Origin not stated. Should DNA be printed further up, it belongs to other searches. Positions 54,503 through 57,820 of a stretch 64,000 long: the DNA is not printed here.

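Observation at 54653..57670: Two complete PilB/GspE secretion-ATPase modules fused into one 1005-aa polypeptide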

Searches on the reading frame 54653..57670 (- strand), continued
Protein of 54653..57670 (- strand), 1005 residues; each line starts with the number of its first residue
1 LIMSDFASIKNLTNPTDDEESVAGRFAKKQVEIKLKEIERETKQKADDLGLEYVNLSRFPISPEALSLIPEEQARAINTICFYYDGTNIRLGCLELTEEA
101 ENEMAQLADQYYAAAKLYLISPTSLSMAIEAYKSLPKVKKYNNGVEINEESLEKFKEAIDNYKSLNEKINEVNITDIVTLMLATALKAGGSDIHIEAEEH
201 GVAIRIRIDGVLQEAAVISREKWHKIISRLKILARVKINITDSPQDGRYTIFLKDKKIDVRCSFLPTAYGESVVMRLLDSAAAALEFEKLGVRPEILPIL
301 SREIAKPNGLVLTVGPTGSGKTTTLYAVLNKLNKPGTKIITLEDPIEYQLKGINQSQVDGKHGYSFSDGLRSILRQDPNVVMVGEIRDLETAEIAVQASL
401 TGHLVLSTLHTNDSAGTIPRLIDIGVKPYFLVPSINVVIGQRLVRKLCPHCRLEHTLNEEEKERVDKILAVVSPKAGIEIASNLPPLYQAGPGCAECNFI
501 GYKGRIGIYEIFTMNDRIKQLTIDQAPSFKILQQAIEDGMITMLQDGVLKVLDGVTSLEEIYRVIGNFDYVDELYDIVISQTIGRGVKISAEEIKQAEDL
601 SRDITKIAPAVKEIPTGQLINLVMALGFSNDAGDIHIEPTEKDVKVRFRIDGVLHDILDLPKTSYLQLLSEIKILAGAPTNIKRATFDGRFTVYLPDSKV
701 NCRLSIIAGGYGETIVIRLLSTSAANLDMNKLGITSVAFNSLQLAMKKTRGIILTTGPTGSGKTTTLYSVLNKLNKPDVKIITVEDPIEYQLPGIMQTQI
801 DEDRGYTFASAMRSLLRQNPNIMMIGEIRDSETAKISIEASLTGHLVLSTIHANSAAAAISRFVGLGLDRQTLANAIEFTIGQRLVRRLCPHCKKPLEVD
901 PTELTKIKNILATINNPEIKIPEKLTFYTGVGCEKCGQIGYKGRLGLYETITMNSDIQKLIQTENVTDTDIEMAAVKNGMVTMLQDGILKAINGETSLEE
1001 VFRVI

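Call 41: search_protein_families(library=pfam, proteins=[L006:475-1233:+, L006:1584-2324:-, L006:2479-3246:-, L006:3352-3801:+, L006:4646-5785:+, L006:9316-10320:+, L006:10661-11233:+, L006:11295-12824:+, L006:13175-14158:+], max_evalue=0.001)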
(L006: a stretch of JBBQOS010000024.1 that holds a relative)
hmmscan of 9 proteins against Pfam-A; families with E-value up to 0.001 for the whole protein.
L006:475-1233:+ (252 aa): 1 family
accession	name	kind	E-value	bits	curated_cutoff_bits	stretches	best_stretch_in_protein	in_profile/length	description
PF01978.25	TrmB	-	6.2e-17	61.6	25.6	1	7-75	1-68/68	Sugar-specific transcriptional regulator TrmB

L006:1584-2324:- (246 aa): 3 families
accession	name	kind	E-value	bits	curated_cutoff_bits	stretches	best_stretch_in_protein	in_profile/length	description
PF00376.29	MerR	-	9.1e-09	35.4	28.2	1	8-42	2-38/38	MerR family regulatory protein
PF12728.13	HTH_17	-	2.1e-07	31.5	27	1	8-53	4-49/51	Helix-turn-helix domain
PF13411.12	MerR_1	-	4.9e-07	30.2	21.6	1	7-48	2-44/69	MerR HTH family regulatory protein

L006:2479-3246:- (255 aa): 1 family
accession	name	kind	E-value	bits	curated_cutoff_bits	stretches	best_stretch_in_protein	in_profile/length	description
PF01978.25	TrmB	-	4.2e-06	27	25.6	1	28-69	12-53/68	Sugar-specific transcriptional regulator TrmB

L006:3352-3801:+ (149 aa): 0 families

L006:4646-5785:+ (379 aa): 1 family
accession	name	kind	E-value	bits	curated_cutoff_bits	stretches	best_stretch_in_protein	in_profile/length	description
PF01368.27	DHH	-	1.4e-08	35.5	28.1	1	18-213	1-125/125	DHH family, N-terminal domain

L006:9316-10320:+ (334 aa): 11 families
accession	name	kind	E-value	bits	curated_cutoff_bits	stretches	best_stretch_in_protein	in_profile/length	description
PF05496.18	RuvB_N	-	5.4e-78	260.7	27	1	24-182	1-159/159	Holliday junction DNA helicase RuvB P-loop domain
PF05491.19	RuvB_C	-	2.1e-25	88.9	24.7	1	259-329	1-71/72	RuvB C-terminal winged helix domain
PF17864.7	AAA_lid_4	-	4.8e-25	87.5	27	1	185-258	1-74/74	RuvB AAA lid domain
PF00004.35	AAA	-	7.3e-18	65.7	21.2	1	59-181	1-128/131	ATPase family associated with various cellular activities (AAA)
PF07728.20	AAA_5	-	8.7e-10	39.2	22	1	100-176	59-139/139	AAA domain (dynein-related subfamily)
PF13173.12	AAA_14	-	7e-05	23.3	27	1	59-140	5-95/129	AAA domain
PF00493.29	MCM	-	0.00019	21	23.3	0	13-138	7-152/224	MCM P-loop domain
PF13191.12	AAA_16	-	0.00038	21.4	32.6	0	34-81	4-49/167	AAA ATPase domain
PF00931.28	NB-ARC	-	0.00041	20.1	23.5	0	53-79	15-41/248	NB-ARC domain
PF06068.19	TIP49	-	0.00057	19.6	23.8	0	30-87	24-81/347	TIP49 P-loop domain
PF01078.27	Mg_chelatase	-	0.00063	19.6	20.3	0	30-76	3-42/207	Magnesium chelatase, subunit ChlI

L006:10661-11233:+ (190 aa): 2 families
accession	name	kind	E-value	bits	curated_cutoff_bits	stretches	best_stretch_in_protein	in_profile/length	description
PF03703.20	bPH_2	-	1.2e-07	32.3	22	1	90-163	6-77/78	Bacterial PH domain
PF14470.12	bPH_3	-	0.00049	21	23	1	87-124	22-59/95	Bacterial PH domain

L006:11295-12824:+ (509 aa): 0 families

L006:13175-14158:+ (327 aa): 2 families
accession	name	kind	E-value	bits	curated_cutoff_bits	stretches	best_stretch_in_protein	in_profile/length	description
PF24390.1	PRTase-CE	-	7.5e-07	29.7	27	1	172-325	25-156/253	PRTase-CE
PF01047.28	MarR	-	0.00027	21.2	24.6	1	11-53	8-50/59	MarR family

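Call 42: find_encoding_contigs(protein=P0125, flank=8000, max_places=2)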
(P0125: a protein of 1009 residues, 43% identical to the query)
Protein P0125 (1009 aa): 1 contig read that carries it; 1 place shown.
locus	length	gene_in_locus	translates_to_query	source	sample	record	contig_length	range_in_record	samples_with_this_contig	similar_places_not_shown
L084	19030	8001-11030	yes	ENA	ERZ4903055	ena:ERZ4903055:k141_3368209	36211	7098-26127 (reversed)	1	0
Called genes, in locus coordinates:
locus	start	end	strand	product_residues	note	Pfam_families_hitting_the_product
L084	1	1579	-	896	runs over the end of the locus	PF02739:5_3_exonuc_N, PF01367:5_3_exonuc, PF22619:DNA_polI_exo1 (weak), PF00476:DNA_pol_A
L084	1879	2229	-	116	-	PF01934:HepT-like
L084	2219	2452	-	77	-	PF01909:NTP_transf_2, PF18765:Polbeta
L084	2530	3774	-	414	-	PF12704:MacB_PCD, PF02687:FtsX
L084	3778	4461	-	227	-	PF00005:ABC_tran, PF02463:SMC_N (faint), PF13304:AAA_21 (faint)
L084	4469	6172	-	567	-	PF25973:BSH_CzcB (faint), PF25984:BSH_YknX (faint)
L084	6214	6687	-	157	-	PF02367:TsaE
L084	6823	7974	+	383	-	PF01368:DHH (weak)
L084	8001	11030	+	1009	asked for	PF00437:T2SSE, PF03215:Rad17 (faint), PF25199:nSTAND_NTPase5 (faint), PF00004:AAA (faint), PF00005:ABC_tran (faint), PF12775:AAA_7 (faint), PF13173:AAA_14 (faint), PF00437:T2SSE, +5 more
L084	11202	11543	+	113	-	-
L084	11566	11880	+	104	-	-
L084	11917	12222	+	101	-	PF21956:DUF6922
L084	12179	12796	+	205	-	PF08843:AbiEii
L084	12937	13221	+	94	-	-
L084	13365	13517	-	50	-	-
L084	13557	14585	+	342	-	PF05496:RuvB_N, PF00004:AAA, PF07728:AAA_5, PF17864:AAA_lid_4, PF05491:WHD_RuvB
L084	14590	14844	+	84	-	-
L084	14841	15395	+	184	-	PF03703:bPH_2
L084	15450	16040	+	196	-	-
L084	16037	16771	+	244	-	PF08843:AbiEii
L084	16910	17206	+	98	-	-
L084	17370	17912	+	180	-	PF20772:TACO1_YebC_N, PF01709:Transcrip_reg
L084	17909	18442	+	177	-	PF02075:RuvC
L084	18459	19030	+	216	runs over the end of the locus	PF14402:7TM_transglut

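Call 43: find_encoding_contigs(protein=P0122, flank=8000, max_places=1)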
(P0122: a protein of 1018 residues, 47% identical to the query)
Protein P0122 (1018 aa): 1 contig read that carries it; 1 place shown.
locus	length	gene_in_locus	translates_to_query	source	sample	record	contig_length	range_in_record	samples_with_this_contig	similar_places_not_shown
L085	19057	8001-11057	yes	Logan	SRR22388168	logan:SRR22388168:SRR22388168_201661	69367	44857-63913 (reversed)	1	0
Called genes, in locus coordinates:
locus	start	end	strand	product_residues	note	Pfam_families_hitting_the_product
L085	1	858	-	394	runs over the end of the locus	PF11258:DUF3048, PF17479:DUF3048_C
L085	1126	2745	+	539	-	-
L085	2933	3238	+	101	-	-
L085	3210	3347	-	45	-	-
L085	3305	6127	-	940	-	PF02739:5_3_exonuc_N, PF01367:5_3_exonuc, PF12826:HHH_2 (weak), PF14520:HHH_5 (weak), PF01612:DNA_pol_A_exo1, PF22619:DNA_polI_exo1, PF00476:DNA_pol_A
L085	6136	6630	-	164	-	PF02367:TsaE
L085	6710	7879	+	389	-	PF01368:DHH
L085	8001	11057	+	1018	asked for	PF13604:AAA_30 (faint), PF05157:MshEN, PF13401:AAA_22 (faint), PF01637:ATPase_2 (faint), PF04851:ResIII (faint), PF14532:Sigma54_activ_2 (faint), PF00437:T2SSE, PF00437:T2SSE, +9 more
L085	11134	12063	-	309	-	-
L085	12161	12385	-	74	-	-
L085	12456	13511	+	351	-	PF05496:RuvB_N, PF00004:AAA, PF07728:AAA_5, PF17864:AAA_lid_4, PF05491:WHD_RuvB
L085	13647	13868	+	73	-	-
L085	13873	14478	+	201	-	-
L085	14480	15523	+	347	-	PF02547:Queuosine_synth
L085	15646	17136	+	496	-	PF00932:LTD, PF18942:DUF5689 (faint), PF04076:BOF (weak), PF01336:tRNA_anti-codon (faint)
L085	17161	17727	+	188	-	-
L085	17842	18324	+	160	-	PF13470:PIN_3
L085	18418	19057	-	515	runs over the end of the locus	PF04055:Radical_SAM, PF16199:Radical_SAM_C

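Call 53: find_encoding_contigs(protein=P0129, flank=8000, max_places=1)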
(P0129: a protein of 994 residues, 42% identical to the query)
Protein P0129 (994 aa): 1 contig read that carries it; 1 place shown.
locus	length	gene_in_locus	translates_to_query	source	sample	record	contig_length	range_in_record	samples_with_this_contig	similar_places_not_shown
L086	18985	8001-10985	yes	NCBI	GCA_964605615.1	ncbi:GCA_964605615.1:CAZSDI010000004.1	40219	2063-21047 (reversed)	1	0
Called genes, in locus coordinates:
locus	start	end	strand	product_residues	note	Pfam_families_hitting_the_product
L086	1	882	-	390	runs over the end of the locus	-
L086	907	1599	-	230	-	-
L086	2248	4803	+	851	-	PF20720:nSTAND3 (faint), PF17871:AAA_lid_9, PF00004:AAA, PF07724:AAA_2, PF07728:AAA_5, PF10431:ClpB_D2-small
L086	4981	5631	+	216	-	PF07690:MFS_1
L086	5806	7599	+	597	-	PF14716:HHH_8, PF14520:HHH_5 (weak), PF14792:DNA_pol_B_palm (weak), PF14791:DNA_pol_B_thumb, PF02811:PHP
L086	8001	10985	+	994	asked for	PF00437:T2SSE, PF25199:nSTAND_NTPase5 (faint), PF00004:AAA (faint), PF13173:AAA_14 (faint), PF13401:AAA_22 (faint), PF13604:AAA_30 (faint), PF20720:nSTAND3 (faint), PF00437:T2SSE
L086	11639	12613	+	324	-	PF05496:RuvB_N, PF00004:AAA, PF07728:AAA_5 (weak), PF17864:AAA_lid_4, PF05491:WHD_RuvB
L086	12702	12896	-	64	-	-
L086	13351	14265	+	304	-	PF02899:Phage_int_SAM_1, PF13102:Phage_int_SAM_5, PF13495:Phage_int_SAM_4, PF00589:Phage_integrase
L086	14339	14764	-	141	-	-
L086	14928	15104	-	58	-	-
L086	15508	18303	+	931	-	PF00133:tRNA-synt_1, PF01406:tRNA-synt_1e (faint), PF09334:tRNA-synt_1g, PF13603:tRNA-synt_1_2, PF00133:tRNA-synt_1, PF08264:Anticodon_1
